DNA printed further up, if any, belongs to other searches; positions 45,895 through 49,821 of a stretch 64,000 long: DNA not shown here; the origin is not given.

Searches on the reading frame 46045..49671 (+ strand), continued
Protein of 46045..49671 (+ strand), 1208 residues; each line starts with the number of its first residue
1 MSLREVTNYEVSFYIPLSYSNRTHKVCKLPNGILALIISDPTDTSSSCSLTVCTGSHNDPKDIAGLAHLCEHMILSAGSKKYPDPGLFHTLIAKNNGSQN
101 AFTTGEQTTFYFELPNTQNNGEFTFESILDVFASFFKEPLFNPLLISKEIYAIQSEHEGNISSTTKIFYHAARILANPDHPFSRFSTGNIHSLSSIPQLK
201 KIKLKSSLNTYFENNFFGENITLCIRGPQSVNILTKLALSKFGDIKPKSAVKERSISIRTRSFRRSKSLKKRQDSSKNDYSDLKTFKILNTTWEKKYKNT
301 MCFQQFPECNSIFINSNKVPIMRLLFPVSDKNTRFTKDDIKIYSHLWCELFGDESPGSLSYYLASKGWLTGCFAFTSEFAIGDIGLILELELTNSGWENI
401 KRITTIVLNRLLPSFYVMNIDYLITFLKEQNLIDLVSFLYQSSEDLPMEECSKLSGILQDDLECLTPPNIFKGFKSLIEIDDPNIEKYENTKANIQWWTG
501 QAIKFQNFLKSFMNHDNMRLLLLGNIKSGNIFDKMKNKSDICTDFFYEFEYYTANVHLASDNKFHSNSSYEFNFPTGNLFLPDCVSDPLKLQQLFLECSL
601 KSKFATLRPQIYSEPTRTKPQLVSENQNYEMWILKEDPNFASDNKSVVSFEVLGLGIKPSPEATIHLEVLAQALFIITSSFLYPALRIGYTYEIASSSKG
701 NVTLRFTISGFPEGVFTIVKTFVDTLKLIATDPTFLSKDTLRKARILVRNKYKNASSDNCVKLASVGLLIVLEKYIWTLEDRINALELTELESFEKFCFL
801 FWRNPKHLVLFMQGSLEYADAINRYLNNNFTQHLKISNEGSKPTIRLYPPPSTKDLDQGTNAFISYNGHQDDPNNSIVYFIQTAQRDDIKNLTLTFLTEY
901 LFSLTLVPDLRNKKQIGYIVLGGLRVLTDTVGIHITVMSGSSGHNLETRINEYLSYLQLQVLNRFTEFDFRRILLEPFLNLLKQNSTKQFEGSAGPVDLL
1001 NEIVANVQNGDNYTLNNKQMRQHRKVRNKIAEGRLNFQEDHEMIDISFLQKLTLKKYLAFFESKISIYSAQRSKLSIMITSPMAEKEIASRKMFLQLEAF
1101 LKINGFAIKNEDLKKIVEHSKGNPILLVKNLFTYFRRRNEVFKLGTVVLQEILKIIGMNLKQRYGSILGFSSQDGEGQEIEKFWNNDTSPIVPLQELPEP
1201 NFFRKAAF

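Call 71: list_cluster_members(proteins=[L011:11800-13164:+, L011:13941-14978:+, L029:7420-8784:+, L029:9558-10595:+])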
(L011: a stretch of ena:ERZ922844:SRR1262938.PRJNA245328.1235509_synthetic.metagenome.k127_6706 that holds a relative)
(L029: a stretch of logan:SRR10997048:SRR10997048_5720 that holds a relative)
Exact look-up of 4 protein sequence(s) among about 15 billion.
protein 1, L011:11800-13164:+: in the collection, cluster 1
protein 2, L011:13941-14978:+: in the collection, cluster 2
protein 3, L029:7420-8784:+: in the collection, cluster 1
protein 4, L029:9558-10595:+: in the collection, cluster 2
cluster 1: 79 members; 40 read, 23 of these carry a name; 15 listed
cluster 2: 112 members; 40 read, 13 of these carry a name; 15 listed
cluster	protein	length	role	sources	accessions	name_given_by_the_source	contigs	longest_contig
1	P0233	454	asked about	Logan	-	-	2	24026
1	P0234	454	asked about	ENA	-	-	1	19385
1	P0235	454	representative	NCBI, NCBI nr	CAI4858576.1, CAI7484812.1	CCQ_1a_G0056080.mRNA.1.CDS.1 [Saccharomyces cerevisiae]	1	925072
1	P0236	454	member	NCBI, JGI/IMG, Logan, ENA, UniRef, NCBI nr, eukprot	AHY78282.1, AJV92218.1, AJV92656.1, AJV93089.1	AQG_2a_G0057140.mRNA.1.CDS.1 [Saccharomyces cerevisiae] | LETM1 and EF-hand domain-containing protein 1 | LETM1 domain-containing protein YLH47, mitochondrial n=6 Tax=Saccharomyces TaxID=4930 ...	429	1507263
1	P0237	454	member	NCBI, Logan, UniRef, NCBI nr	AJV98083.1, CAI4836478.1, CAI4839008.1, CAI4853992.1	AIC_G0056560.mRNA.1.CDS.1 [Saccharomyces cerevisiae] | Ylh47p n=2 Tax=Saccharomyces TaxID=4930 RepID=C8ZJE7_YEAS8 | Ylh47p [Saccharomyces cerevisiae YJM270]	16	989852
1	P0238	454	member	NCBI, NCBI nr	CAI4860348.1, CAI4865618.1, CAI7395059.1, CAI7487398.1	BAD_collapsed_G0057580.mRNA.1.CDS.1 [Saccharomyces cerevisiae] | BDM_1a_G0056630.mRNA.1.CDS.1 [Saccharomyces cerevisiae]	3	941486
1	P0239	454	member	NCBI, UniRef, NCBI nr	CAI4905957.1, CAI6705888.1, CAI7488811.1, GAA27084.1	CLL_collapsed_G0056900.mRNA.1.CDS.1 [Saccharomyces cerevisiae] | K7_Ylh47p n=1 Tax=Saccharomyces cerevisiae (strain Kyokai no. 7 / NBRC 101557) ... | K7_Ylh47p [Saccharomyces cerevisiae Kyokai no. 7]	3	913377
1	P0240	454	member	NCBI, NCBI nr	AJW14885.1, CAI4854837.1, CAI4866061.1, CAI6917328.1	AEG_G0056980.mRNA.1.CDS.1 [Saccharomyces cerevisiae] | Ylh47p [Saccharomyces cerevisiae YJM1250]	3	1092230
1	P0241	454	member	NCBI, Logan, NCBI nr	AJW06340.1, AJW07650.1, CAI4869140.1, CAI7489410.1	CRB_1a_G0057260.mRNA.1.CDS.1 [Saccharomyces cerevisiae] | Ylh47p [Saccharomyces cerevisiae YJM1417]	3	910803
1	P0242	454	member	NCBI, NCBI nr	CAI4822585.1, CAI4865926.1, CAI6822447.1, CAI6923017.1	AIF_collapsed_G0058990.mRNA.1.CDS.1 [Saccharomyces cerevisiae] | AIF_HP2_G0055380.mRNA.1.CDS.1 [Saccharomyces cerevisiae]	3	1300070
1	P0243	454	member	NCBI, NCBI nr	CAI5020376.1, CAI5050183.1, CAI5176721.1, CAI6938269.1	ATV_HP_G0063890.mRNA.1.CDS.1 [Saccharomyces cerevisiae] | ATV_HP_G0158940.mRNA.1.CDS.1 [Saccharomyces cerevisiae]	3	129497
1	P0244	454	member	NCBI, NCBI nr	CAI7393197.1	ATV_collapsed_G0056890.mRNA.1.CDS.1 [Saccharomyces cerevisiae]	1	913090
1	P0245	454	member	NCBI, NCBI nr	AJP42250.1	Ylh47p [Saccharomyces cerevisiae YJM1078]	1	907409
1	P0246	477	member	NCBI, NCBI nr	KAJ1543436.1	Ylh47p [Saccharomyces cerevisiae]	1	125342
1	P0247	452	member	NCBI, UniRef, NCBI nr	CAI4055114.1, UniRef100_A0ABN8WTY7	hypothetical protein SUVZ_16G3950 [Saccharomyces uvarum] | Letm1 RBD domain-containing protein n=1 Tax=Saccharomyces uvarum TaxID=230603 ...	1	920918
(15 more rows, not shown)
